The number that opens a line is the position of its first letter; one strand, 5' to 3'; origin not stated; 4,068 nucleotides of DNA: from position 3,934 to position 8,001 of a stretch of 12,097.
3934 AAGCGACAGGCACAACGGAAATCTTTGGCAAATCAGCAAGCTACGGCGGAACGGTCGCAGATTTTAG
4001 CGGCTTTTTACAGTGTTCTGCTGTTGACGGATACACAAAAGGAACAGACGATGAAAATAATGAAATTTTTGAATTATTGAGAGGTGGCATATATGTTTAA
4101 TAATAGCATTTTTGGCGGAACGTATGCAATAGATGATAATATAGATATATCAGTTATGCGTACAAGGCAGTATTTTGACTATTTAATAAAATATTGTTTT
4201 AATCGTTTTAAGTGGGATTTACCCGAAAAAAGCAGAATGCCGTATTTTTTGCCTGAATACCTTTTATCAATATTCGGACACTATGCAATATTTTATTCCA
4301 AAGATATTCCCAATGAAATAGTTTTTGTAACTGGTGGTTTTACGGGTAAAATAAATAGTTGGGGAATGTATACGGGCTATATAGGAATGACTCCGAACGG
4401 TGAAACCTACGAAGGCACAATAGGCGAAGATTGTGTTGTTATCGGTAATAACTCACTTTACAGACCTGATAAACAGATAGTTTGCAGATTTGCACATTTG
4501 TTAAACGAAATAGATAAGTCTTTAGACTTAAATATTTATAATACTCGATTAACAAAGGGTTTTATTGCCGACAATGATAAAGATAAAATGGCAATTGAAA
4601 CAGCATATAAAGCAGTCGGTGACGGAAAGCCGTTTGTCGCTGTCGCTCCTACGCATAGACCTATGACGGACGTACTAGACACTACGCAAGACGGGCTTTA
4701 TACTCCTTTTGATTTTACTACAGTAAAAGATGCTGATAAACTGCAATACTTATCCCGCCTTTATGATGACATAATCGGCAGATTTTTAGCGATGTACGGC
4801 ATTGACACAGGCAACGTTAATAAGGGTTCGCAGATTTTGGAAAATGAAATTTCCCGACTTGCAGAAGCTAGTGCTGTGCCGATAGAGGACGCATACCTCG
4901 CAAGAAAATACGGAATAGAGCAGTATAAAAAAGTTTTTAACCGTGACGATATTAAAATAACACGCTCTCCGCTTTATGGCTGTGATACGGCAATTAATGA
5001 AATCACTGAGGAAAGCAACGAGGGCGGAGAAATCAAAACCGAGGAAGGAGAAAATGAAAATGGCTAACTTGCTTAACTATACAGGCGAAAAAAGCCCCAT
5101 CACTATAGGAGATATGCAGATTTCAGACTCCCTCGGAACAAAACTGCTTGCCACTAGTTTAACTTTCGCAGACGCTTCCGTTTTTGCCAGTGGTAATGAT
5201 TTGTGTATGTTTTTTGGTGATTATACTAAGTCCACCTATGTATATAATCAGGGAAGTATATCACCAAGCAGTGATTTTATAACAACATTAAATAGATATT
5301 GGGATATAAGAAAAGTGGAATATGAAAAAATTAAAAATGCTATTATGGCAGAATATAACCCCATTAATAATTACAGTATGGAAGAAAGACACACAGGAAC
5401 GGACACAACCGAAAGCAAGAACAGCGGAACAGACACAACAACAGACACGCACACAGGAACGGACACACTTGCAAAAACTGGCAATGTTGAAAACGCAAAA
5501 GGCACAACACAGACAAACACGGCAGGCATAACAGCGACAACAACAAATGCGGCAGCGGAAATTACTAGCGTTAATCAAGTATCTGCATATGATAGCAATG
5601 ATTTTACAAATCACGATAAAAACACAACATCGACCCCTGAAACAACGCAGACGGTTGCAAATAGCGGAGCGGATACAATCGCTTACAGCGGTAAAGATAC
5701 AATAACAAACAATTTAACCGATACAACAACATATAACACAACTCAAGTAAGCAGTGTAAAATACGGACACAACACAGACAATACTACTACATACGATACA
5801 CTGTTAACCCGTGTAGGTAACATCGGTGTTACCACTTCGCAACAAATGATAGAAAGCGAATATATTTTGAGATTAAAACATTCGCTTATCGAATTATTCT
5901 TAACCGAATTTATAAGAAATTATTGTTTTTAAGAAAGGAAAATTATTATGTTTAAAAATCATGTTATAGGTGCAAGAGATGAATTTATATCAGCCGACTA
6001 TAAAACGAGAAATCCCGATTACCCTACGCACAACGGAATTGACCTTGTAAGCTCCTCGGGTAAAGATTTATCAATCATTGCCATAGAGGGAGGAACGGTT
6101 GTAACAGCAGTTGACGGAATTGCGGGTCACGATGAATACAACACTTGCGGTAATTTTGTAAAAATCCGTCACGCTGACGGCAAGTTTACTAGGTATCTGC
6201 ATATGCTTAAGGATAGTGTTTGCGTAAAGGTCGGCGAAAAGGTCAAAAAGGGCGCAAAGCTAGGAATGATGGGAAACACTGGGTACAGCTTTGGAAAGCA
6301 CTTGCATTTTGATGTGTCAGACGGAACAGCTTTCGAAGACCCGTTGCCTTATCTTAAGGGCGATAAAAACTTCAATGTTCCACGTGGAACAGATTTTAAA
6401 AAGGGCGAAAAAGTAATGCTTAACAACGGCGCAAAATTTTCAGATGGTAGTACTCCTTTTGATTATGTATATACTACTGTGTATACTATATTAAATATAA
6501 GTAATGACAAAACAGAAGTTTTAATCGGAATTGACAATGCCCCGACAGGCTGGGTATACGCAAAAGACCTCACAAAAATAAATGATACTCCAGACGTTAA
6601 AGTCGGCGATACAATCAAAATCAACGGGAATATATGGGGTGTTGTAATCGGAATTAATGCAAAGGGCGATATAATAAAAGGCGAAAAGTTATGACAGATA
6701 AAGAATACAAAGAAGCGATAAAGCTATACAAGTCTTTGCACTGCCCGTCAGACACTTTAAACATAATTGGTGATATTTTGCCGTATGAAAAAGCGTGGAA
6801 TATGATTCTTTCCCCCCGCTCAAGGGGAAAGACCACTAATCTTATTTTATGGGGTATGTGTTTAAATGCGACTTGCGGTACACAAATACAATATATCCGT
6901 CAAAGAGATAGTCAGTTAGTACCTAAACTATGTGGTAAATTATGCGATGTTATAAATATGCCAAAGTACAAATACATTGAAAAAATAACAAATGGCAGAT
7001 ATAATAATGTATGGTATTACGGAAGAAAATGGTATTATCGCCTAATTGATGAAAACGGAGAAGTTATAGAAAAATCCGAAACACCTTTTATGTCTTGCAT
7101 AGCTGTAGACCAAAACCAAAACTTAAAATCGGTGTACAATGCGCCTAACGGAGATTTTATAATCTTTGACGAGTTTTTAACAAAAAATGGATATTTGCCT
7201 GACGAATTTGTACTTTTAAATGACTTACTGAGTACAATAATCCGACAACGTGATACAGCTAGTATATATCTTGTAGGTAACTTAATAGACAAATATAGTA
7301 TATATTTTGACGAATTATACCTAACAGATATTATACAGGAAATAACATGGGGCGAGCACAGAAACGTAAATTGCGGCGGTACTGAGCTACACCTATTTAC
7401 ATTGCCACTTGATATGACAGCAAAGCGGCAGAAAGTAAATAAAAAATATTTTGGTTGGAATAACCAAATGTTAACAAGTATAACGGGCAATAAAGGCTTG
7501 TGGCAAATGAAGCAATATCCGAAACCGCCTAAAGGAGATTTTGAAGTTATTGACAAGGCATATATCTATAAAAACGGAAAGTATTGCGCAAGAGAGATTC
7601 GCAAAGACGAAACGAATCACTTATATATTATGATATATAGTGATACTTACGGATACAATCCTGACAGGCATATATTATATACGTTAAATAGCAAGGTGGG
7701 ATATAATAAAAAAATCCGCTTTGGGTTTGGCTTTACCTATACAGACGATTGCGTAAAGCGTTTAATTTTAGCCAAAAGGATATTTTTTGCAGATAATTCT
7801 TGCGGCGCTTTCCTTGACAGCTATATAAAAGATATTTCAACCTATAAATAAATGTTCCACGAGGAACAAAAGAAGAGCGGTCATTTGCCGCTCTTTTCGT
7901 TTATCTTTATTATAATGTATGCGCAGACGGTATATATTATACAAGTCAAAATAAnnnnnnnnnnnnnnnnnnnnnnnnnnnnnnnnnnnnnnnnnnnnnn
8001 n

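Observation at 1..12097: Window is a complete 12.1-kb phi29-like protein-primed phage genome with a minimal gene set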

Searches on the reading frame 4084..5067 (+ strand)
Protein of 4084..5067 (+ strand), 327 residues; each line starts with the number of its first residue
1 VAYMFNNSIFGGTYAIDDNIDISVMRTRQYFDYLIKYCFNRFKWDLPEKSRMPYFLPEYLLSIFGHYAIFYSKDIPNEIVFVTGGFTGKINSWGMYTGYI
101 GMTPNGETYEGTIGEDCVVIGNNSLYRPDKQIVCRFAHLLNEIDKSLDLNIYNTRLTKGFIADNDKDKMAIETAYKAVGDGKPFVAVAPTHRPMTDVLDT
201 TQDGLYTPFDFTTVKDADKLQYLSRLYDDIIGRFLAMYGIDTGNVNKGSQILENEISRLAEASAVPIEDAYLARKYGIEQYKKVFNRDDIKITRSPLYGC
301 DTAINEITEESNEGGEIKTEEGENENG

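Call 9: search_protein_families(library=pfam, proteins=[window:4084-5067:+], max_evalue=0.01)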
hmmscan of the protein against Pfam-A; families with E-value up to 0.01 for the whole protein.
window:4084-5067:+ (327 aa): 1 family
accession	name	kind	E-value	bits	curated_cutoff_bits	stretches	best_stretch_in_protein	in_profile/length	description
PF05352.17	Phage_connector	-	9.3e-08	32.3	25.6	1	28-276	18-259/281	Phage Connector (GP10)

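Call 10: search_protein_families(library=phrogs, proteins=[window:4084-5067:+], max_evalue=0.01)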
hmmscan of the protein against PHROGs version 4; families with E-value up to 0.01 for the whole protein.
window:4084-5067:+ (327 aa): 1 family
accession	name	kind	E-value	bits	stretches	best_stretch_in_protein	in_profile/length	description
phrog_2038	-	connector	1.4e-19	71.6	1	27-293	25-287/314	upper collar connector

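Call 98: search_solved_structures(query=window:4084-5064:+, max_evalue=0.1)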
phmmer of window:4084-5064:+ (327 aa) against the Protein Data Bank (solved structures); distinct sequences matched with E-value up to 0.1: 1.
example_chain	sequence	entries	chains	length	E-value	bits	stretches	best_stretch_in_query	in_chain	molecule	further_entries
7pv2_A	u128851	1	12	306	0.00065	22.4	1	28-257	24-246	Head-tail connector (Portal protein)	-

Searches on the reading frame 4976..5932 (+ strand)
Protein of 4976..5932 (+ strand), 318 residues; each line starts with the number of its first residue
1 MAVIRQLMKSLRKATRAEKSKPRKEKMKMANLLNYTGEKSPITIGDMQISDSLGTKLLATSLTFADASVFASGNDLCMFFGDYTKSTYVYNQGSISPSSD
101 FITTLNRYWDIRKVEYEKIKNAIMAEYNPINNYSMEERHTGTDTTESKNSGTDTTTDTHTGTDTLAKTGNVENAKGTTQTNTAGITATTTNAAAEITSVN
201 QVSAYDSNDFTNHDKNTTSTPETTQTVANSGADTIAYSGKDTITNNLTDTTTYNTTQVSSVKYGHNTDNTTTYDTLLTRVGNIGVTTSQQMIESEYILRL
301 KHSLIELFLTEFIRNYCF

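Call 9: search_protein_families(library=pfam, proteins=[window:4976-5932:+], max_evalue=0.01)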
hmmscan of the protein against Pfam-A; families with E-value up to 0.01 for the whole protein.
window:4976-5932:+ (318 aa): 0 families

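Call 10: search_protein_families(library=phrogs, proteins=[window:4976-5932:+], max_evalue=0.01)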
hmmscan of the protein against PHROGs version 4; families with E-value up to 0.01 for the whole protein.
window:4976-5932:+ (318 aa): 0 families

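Call 47: search_solved_structures(query=A5, max_evalue=1, show_alignments=1)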
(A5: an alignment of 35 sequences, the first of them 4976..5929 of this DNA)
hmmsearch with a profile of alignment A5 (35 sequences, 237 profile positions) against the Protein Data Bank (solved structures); distinct sequences matched with E-value up to 1: 3.
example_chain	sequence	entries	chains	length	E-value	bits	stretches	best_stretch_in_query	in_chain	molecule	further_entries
6qz9_0A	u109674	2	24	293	1.1e-14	57.9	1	34-232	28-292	Proximal tail tube connector protein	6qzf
3ejn_A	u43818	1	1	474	0.086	15.7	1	34-117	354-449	SusD homolog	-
3cjh_A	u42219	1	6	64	0.76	12.6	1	52-104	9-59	Mitochondrial import inner membrane translocase subunit TIM13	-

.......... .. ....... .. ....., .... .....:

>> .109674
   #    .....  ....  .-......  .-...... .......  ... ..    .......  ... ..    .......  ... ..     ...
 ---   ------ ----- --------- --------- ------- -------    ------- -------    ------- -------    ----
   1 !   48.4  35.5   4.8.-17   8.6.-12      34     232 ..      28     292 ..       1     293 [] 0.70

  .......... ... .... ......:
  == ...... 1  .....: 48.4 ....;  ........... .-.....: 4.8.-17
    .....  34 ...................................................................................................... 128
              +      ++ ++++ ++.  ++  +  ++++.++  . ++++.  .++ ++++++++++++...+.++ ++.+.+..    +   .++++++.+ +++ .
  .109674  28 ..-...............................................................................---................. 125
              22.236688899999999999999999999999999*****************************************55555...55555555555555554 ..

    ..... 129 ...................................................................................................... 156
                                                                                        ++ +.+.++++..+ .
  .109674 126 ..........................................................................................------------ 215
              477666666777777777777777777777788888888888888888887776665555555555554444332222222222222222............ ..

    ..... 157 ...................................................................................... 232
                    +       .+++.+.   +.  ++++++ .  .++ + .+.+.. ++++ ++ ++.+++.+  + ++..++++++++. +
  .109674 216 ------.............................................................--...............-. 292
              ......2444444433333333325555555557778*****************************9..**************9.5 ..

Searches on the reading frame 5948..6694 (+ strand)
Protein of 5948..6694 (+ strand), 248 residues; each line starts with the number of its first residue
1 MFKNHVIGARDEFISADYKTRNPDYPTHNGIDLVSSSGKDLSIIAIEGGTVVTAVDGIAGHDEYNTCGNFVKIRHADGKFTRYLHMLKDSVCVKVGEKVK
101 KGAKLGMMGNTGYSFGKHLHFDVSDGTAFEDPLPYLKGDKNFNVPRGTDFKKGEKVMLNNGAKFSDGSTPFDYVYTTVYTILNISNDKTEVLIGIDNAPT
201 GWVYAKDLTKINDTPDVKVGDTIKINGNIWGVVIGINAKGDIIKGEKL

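Call 9: search_protein_families(library=pfam, proteins=[window:5948-6694:+], max_evalue=0.01)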
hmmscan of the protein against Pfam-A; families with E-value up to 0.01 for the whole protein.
window:5948-6694:+ (248 aa): 1 family
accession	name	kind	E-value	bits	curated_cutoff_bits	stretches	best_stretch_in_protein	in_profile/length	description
PF01551.29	Peptidase_M23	-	3.3e-21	75.7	28.7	1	27-126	2-90/96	Peptidase family M23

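Call 10: search_protein_families(library=phrogs, proteins=[window:5948-6694:+], max_evalue=0.01)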
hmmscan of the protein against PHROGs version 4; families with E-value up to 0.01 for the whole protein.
window:5948-6694:+ (248 aa): 28 families (the best 25 are shown)
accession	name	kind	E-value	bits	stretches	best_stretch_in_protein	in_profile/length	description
phrog_7767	-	other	2.8e-24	86.9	1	24-155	17-141/194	metallo-endopeptidase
phrog_6700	-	lysis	4.5e-19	68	1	24-128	2622-2716/2898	endolysin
phrog_14988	-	other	2.7e-18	67.7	1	24-123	29-126/272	peptidase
phrog_3578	-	lysis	4.2e-16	60.3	1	18-140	220-360/405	endolysin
phrog_1067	-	head and packaging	3.2e-15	56.7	1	17-148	751-871/991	minor head protein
phrog_10030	-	tail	1.5e-14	53.3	1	26-128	1912-2010/2105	tail length tape measure protein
phrog_28672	-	other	1.2e-11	44.9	1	27-123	287-373/397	metallo-endopeptidase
phrog_16615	-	other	1.4e-11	44.9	1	5-139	398-521/529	peptidase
phrog_8537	-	unknown function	1.8e-11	44.9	1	18-148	2-130/384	-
phrog_3084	-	lysis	3.4e-09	37.2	1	13-143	11-141/468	endolysin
phrog_33207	-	other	3.9e-09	37.7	1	27-125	27-117/240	metallo-endopeptidase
phrog_11037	-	unknown function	4.2e-09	37.1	1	43-131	205-291/365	-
phrog_13392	-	lysis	2.4e-08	34.9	1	66-124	87-148/308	endolysin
phrog_9205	-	unknown function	2.4e-08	33.1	1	28-125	549-642/1144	-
phrog_880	-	lysis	1e-07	32.7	1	27-149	28-149/435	endolysin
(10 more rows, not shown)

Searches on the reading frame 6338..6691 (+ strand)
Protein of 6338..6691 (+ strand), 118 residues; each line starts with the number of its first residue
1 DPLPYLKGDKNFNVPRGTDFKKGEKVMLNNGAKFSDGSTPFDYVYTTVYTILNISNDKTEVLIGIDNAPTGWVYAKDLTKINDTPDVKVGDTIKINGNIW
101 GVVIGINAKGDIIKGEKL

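Call 91: search_protein_families(library=pfam, proteins=[window:6338-6691:+], max_evalue=1)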
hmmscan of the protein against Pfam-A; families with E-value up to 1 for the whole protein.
window:6338-6691:+ (118 aa): 4 families
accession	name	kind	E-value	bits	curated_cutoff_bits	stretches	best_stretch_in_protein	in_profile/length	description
PF08207.18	EFP_N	-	0.007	16.8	23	1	85-103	3-21/58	Elongation factor P (EF-P) KOW-like domain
PF03144.31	GTP_EFTU_D2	-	0.079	13.8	30.3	1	20-93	13-72/73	Elongation factor Tu domain 2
PF19944.4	DUF6406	-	0.1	13.2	26.9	1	69-103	32-66/84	Family of unknown function (DUF6406)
PF07174.17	FAP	-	0.12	12.8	27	1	75-109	103-137/187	Fibronectin-attachment protein (FAP) domain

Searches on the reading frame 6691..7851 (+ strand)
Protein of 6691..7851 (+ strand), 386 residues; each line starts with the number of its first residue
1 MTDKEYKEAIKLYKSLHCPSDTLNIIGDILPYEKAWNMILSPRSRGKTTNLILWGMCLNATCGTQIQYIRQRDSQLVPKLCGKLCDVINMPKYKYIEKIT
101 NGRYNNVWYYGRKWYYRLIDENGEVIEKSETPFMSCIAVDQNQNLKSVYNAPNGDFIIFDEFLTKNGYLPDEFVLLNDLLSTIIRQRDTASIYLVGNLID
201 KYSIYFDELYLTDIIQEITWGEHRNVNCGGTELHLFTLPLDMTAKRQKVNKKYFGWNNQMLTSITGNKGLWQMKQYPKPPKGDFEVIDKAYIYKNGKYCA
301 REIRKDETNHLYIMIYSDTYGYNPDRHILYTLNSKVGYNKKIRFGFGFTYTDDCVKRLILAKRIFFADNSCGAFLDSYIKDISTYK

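Call 9: search_protein_families(library=pfam, proteins=[window:6691-7851:+], max_evalue=0.01)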
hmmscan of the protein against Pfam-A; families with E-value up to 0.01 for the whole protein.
window:6691-7851:+ (386 aa): 1 family
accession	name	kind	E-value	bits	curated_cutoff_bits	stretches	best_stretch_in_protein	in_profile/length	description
PF05894.18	Podovirus_Gp16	-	1.9e-05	24.7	25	1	142-206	101-167/331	Podovirus DNA encapsidation protein (Gp16)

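Call 10: search_protein_families(library=phrogs, proteins=[window:6691-7851:+], max_evalue=0.01)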
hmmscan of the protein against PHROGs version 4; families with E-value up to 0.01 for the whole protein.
window:6691-7851:+ (386 aa): 1 family
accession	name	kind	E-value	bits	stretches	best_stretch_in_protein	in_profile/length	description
phrog_2150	-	head and packaging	6.3e-18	66.1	1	27-220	15-191/341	terminase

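Call 97: search_solved_structures(query=window:6691-7848:+, max_evalue=0.1)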
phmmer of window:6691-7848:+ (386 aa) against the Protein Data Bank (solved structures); distinct sequences matched with E-value up to 0.1: 3.
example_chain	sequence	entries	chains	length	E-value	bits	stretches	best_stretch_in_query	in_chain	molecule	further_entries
5hd9_A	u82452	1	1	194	0.00035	22.9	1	151-207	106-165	Encapsidation protein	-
7jqq_A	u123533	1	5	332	0.0016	20.7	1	151-207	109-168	DNA packaging protein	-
7otj_A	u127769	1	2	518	0.091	15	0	22-97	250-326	ATP-dependent DNA helicase PIF1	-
